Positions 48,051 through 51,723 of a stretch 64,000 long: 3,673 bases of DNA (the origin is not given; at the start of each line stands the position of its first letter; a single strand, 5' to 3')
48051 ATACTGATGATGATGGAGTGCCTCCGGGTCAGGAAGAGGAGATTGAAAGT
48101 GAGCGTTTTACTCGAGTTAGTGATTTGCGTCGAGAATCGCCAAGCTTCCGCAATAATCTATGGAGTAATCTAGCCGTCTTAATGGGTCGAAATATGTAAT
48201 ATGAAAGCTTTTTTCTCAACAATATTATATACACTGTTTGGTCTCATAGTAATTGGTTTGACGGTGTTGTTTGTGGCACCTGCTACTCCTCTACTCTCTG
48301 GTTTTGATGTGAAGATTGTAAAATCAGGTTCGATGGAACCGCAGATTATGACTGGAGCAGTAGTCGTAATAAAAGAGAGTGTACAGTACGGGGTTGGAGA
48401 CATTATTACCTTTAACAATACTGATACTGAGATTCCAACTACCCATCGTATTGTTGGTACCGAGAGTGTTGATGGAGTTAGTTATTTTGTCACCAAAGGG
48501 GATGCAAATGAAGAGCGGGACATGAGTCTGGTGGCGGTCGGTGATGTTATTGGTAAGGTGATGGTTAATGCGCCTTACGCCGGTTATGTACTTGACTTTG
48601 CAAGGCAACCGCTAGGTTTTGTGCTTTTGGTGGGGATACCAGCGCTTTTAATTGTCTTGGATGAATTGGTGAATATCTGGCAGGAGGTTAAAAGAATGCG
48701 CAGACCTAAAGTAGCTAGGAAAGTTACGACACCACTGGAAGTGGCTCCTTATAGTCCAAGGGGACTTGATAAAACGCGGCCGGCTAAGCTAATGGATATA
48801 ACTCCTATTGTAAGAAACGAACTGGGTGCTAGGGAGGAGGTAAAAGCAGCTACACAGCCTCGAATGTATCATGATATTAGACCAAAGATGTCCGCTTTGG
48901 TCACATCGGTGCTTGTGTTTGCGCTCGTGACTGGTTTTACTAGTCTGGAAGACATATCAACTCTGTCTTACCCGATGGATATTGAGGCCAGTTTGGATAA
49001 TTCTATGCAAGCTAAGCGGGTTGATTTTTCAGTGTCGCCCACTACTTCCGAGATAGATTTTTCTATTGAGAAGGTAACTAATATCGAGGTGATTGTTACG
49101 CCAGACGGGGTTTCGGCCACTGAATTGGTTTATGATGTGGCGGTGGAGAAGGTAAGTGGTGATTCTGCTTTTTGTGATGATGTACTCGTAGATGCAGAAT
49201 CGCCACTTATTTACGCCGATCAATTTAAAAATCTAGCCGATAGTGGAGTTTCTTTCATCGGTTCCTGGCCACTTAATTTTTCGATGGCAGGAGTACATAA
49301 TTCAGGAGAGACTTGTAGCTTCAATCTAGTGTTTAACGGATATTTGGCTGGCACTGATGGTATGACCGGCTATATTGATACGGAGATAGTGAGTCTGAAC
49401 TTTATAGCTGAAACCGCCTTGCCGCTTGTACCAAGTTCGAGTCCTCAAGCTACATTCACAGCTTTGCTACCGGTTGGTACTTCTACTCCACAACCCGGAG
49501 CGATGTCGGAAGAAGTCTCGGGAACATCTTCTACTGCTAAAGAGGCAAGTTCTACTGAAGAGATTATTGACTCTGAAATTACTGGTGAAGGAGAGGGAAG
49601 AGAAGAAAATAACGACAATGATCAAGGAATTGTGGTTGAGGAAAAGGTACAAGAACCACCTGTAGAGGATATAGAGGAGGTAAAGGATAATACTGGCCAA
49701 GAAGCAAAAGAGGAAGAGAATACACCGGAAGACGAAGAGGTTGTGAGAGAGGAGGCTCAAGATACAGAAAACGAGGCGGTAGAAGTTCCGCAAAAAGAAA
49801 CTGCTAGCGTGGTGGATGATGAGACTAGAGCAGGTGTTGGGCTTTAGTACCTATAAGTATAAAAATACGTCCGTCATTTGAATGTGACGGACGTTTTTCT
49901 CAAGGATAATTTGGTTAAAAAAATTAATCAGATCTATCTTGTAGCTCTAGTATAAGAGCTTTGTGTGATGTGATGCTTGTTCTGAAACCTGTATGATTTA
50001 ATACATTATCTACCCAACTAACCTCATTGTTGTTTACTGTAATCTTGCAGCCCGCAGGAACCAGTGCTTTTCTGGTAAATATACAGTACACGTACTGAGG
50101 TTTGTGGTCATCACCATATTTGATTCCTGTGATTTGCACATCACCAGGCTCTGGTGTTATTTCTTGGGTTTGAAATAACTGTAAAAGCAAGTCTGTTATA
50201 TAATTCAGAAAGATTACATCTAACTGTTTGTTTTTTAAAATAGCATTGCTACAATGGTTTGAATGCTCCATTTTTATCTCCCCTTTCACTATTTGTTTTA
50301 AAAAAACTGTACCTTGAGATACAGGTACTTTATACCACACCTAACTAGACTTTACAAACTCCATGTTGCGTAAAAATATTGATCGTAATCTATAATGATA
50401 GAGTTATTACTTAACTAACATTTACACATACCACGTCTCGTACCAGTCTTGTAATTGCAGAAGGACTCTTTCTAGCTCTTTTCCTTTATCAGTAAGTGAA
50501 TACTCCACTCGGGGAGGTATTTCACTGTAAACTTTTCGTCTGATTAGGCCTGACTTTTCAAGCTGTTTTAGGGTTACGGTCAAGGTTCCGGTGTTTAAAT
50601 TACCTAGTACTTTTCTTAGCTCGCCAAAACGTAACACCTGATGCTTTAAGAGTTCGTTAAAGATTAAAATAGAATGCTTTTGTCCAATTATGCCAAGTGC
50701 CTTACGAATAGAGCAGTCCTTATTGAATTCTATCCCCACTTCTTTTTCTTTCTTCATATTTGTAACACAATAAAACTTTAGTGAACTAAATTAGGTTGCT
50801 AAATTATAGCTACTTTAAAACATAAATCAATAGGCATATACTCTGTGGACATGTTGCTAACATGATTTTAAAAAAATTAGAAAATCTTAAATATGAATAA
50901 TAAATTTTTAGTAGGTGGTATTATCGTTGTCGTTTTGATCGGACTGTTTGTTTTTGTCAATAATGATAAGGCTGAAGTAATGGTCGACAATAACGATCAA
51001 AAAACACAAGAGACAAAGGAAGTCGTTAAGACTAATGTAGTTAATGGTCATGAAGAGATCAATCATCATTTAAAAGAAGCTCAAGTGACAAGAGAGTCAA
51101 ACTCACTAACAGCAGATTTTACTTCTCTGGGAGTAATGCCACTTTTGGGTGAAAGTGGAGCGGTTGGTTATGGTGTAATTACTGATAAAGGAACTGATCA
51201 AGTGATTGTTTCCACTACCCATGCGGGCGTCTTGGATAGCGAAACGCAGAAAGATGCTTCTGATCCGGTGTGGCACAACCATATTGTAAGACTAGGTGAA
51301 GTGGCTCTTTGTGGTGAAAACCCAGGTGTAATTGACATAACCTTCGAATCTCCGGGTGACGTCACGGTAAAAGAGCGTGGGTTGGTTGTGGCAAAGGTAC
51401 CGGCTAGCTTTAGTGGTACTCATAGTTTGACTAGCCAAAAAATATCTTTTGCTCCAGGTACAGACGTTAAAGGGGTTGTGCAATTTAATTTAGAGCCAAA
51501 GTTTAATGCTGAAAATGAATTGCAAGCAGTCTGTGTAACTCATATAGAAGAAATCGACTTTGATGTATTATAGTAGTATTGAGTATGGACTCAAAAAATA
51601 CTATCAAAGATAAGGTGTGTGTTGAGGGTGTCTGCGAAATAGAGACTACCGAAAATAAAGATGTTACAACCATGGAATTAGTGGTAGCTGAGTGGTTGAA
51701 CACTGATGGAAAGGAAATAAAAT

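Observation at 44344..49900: Operon of three TasA/camelysin-like secreted paralogues followed by a SipW-type signal peptidase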

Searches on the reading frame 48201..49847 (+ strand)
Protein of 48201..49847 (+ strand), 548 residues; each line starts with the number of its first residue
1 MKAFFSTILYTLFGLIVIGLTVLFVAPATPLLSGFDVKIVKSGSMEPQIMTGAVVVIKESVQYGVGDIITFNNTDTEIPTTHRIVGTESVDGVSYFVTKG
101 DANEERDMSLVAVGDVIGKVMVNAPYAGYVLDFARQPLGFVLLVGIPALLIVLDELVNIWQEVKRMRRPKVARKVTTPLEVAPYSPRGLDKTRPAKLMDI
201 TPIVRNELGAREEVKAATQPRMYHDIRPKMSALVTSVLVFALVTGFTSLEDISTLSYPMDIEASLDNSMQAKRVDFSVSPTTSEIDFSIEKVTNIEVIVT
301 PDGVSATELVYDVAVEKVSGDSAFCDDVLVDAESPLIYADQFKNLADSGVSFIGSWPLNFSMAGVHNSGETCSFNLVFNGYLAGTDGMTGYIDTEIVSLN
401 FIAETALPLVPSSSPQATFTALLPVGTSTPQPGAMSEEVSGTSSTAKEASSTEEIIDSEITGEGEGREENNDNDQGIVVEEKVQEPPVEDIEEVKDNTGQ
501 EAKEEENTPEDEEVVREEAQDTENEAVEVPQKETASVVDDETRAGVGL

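Call 3: search_protein_families(library=pfam, proteins=[window:48201-49847:+], max_evalue=1)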
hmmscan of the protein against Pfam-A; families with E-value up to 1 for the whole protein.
window:48201-49847:+ (548 aa): 2 families
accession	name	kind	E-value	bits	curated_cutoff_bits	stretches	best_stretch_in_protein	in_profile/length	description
PF00717.28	Peptidase_S24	-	0.0081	16.3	23.3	1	40-78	40-76/116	Peptidase S24-like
PF10502.14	Peptidase_S26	-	0.029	14.8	22.9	1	31-87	19-80/168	Signal peptidase, peptidase S26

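Call 4: search_protein_families(library=ncbifam, proteins=[window:48201-49847:+], max_evalue=1)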
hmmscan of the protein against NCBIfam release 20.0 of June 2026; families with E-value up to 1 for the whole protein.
window:48201-49847:+ (548 aa): 3 families
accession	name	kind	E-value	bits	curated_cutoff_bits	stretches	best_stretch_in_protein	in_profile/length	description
NF046067.1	SigPepSipWBacil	equivalog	6.3e-32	110.7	190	1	6-171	5-177/189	signal peptidase I SipW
TIGR02228.1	sigpep_I_arch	equivalog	4.4e-28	98.1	51.85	1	7-156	6-155/158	signal peptidase I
TIGR02227.1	sigpep_I_bact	equivalog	0.00074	19.4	47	1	32-88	17-78/162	signal peptidase I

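Call 9: search_solved_structures(query=window:48201-49847:+, max_evalue=1, show_alignments=2)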
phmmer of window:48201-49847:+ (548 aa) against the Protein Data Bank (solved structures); distinct sequences matched with E-value up to 1: 3.
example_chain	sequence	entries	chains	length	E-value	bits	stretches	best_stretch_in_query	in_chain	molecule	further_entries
7p2p_A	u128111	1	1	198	1.5e-07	33.9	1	13-131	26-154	Signal peptidase complex catalytic subunit SEC11A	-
9rjb_A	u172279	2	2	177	2.7e-07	33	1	13-131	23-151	Signal peptidase complex catalytic subunit SEC11A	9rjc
7p2q_A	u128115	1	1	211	4.6e-07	32.2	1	12-133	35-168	Signal peptidase complex catalytic subunit SEC11C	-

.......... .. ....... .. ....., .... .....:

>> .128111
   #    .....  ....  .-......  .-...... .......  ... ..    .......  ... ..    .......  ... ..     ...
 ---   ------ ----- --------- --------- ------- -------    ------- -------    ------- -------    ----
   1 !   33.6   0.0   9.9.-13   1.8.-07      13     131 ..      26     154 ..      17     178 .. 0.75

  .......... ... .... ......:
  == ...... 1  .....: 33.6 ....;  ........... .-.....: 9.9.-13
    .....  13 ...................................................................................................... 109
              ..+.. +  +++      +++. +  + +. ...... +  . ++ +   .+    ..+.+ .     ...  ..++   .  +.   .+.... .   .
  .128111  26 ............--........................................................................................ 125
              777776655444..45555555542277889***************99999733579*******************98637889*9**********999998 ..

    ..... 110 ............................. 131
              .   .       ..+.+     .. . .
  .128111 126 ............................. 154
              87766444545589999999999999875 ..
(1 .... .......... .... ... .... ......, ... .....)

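Call 10: find_encoding_contigs(protein=window:48201-49847:+, flank=10000, max_places=6)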
Protein window:48201-49847:+ (548 aa): 2 contigs read that carry it; 1 place shown.
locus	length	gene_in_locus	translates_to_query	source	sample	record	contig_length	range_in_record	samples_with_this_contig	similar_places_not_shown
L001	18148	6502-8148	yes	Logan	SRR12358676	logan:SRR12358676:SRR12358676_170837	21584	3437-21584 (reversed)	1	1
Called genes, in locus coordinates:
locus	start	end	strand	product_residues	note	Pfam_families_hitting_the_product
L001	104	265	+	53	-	-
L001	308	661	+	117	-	-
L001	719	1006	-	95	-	-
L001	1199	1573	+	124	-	-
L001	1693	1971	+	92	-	-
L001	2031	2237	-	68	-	-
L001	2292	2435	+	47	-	-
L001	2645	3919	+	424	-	PF12389:Peptidase_M73 (faint)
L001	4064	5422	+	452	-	-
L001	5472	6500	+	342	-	-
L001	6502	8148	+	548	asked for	-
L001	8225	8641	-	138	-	-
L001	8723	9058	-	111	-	PF01638:HxlR, PF13601:HTH_34 (weak), PF03551:PadR (weak)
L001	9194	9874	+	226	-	-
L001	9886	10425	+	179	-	PF08534:Redoxin, PF00578:AhpC-TSA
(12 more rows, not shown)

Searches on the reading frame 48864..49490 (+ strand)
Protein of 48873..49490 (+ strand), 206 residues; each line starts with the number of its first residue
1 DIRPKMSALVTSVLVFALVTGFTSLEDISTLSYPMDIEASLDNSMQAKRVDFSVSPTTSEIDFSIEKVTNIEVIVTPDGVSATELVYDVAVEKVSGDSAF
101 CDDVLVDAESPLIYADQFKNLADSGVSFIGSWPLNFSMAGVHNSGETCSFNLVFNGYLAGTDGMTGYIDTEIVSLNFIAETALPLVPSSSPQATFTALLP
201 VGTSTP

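Call 21: find_homologous_proteins(query=window:48864-49478:+, max_evalue=0.001)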
Query seq(205 aa): 252 candidates shared short words with the query, none scored E <= 0.001.

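Call 33: search_protein_representatives(protein=window:48873-49490:+)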
Query: 206 residues. Proteins with E-value up to 0.001 (for the whole library): 209; up to 1e-10: 57; up to 1e-30: 1. The best 150 are listed.
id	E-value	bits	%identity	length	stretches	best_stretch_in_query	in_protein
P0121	2.9e-125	431.8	100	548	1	1-206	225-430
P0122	5.0e-26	108.1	41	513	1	21-199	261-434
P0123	1.0e-23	100.6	38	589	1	1-185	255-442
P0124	2.4e-23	99.4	41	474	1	1-191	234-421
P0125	2.0e-21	93.1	37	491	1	8-192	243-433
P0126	7.1e-20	88.1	32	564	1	1-188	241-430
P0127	2.1e-19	86.6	37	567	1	1-185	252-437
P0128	7.2e-18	81.5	38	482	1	28-191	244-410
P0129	2.3e-16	76.7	35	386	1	9-205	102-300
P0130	6.2e-16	75.2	32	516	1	3-180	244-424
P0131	3.5e-15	72.8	34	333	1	3-177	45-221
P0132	4.6e-15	72.4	31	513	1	5-184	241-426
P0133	7.1e-15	71.8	34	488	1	9-189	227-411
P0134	2.4e-14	70.0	33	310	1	4-187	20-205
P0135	2.5e-14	70.0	33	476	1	8-199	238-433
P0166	7.7e-12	61.9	33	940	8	46-89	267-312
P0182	1.5e-10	57.6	32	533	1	12-181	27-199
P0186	3.2e-10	56.6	34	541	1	27-180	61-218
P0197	1.5e-09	54.4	35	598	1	8-183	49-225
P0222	2.8e-08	50.2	28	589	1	13-175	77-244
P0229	7.3e-08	48.9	29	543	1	13-178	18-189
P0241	2.3e-07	47.3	30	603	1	10-179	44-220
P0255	6.1e-07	45.9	28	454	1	13-185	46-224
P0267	2.4e-06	44.0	31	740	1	28-158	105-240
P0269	2.6e-06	43.9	31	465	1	8-176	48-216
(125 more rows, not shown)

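Call 35: search_protein_families(library=ncbifam, alignment_id=A4, max_evalue=0.01)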
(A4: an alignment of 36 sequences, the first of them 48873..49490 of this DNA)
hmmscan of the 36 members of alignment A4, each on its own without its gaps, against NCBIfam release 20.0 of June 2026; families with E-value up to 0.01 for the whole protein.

A. member 1, window:48873-49490:+ (206 aa): 0 families

B. families by the number of members that match (of 36 scanned): 3 families
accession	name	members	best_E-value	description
TIGR04088.1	cognate_SipW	6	0.0022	SipW-dependent-type signal peptide-containing protein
NF007740.0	PRK10420.1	1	0.0024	L-lactate permease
NF041220.1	BagH_FevF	1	0.0053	bagremycin/ferroverdin biosynthesis o-aminophenol oxidase BagH/FevF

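Call 36: search_protein_families(library=pfam, alignment_id=A4, max_evalue=0.01)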
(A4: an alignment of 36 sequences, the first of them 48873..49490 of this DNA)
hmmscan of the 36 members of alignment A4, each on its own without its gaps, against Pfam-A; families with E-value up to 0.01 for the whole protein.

A. member 1, window:48873-49490:+ (206 aa): 0 families

B. families by the number of members that match (of 36 scanned): 2 families
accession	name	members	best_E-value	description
PF12389.13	Peptidase_M73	1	2e-05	Camelysin metallo-endopeptidase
PF22453.1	TubZ-like_C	1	0.0093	Tubulin/FtsZ-like protein TubZ-like, C-terminal domain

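Call 45: predict_structure(alignment_id=A4)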
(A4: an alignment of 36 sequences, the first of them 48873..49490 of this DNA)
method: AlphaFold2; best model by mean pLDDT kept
length: 206 residues; sequences in the alignment: 36
mean_pLDDT: 84.8   pTM: 0.67
mean pLDDT of the five models: 84.8, 84.3, 84.1, 83.2, 83.0
residues with pLDDT >= 90: 117; 70-90: 51; 50-70: 28; < 50: 10
segments of 3 or more residues with pLDDT < 50: 33-37
pLDDT, mean of each block of 10 residues (from residue 1): 73 93 67 48 62 97 91 93 90 97 96 96 96 96 94 96 84 96 72 70 65
secondary structure, 60 per line:
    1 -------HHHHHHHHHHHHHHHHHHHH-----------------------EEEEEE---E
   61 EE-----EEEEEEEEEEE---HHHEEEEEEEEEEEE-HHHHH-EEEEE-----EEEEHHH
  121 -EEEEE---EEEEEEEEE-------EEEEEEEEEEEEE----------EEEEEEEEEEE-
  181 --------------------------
elements in order: H8-27 E51-56 E60-62 E68-78 E85-96 H98-102 E104-108 E114-117 E122-126 E130-138 E146-158 E169-179

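Call 50: search_solved_structures(query=A4, max_evalue=10, show_alignments=1)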
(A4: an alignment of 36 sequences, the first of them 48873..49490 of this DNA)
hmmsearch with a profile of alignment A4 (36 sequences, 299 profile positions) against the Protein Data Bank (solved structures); distinct sequences matched with E-value up to 10: 1.
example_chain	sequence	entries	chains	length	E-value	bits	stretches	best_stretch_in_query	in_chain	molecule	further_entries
4kv9_A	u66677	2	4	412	6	9.5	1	189-268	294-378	Septin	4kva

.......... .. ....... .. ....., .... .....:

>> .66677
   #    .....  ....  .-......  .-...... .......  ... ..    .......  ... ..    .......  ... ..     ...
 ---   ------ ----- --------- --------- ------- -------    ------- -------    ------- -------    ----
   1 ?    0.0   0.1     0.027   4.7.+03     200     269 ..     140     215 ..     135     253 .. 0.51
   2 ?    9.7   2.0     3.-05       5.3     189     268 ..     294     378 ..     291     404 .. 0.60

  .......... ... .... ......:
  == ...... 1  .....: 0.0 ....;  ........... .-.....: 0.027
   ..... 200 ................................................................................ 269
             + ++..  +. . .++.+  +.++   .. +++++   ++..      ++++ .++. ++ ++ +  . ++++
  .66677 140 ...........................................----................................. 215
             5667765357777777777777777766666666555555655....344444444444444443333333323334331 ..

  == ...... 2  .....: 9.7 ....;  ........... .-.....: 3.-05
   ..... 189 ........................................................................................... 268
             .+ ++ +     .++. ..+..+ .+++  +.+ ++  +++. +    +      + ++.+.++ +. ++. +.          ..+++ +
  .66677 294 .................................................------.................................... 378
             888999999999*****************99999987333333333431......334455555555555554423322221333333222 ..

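Call 77: list_cluster_members(proteins=[P0166, P0182, P0186, P0197, P0222, P0229, P0241, P0267, P0269, P0255])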
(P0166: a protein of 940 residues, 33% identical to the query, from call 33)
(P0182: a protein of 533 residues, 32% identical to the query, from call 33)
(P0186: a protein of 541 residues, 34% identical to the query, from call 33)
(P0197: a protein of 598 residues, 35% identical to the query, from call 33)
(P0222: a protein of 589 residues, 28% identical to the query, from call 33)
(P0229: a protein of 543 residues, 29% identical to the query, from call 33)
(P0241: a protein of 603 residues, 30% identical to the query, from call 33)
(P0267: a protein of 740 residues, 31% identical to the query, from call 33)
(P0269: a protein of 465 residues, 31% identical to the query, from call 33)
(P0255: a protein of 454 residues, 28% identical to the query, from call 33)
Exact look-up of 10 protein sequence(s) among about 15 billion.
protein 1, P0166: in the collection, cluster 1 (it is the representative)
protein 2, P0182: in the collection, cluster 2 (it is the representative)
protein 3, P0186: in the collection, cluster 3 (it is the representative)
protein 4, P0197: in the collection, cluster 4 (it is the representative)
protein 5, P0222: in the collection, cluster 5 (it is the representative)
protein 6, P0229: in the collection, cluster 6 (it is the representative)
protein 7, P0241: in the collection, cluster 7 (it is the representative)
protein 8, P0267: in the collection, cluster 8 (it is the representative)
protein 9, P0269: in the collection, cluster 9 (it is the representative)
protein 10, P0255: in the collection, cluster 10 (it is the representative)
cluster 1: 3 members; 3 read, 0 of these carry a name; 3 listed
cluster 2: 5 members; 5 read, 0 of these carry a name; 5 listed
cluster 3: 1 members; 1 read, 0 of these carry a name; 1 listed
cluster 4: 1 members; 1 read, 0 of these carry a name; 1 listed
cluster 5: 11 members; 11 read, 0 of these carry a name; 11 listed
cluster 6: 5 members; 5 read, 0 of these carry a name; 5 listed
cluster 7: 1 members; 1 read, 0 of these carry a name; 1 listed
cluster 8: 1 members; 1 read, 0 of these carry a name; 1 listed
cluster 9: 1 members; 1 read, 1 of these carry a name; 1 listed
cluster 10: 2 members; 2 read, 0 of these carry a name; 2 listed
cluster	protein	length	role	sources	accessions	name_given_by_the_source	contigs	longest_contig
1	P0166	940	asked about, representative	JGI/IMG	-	-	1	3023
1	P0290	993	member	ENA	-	-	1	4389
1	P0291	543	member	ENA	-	-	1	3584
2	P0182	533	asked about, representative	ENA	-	-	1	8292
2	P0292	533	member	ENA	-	-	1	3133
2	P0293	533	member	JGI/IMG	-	-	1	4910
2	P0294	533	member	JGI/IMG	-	-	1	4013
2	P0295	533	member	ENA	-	-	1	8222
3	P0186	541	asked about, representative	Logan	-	-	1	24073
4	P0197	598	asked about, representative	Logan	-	-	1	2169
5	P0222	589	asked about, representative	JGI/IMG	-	-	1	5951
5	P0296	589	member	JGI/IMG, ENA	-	-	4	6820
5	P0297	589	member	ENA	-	-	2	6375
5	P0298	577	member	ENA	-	-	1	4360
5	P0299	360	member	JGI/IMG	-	-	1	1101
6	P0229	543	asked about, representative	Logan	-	-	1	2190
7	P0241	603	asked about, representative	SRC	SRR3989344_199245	-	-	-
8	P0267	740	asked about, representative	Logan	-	-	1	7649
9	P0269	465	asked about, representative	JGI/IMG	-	hypothetical protein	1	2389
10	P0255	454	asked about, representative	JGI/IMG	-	-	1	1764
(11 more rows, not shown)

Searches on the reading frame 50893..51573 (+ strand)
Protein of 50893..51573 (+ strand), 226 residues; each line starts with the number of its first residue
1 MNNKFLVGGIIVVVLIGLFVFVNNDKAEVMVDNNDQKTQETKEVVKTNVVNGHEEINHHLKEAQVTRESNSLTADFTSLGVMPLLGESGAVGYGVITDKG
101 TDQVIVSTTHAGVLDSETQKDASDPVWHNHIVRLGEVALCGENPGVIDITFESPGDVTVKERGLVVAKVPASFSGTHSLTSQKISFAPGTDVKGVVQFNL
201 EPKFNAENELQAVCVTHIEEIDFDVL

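Call 81: search_protein_families(library=pfam, proteins=[window:50893-51573:+], max_evalue=0.01)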
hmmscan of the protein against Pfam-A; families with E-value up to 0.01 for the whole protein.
window:50893-51573:+ (226 aa): 1 family
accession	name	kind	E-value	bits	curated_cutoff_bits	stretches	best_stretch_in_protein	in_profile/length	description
PF16427.10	DUF5024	-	0.0037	18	25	1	30-69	21-60/104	Domain of unknown function (DUF5024)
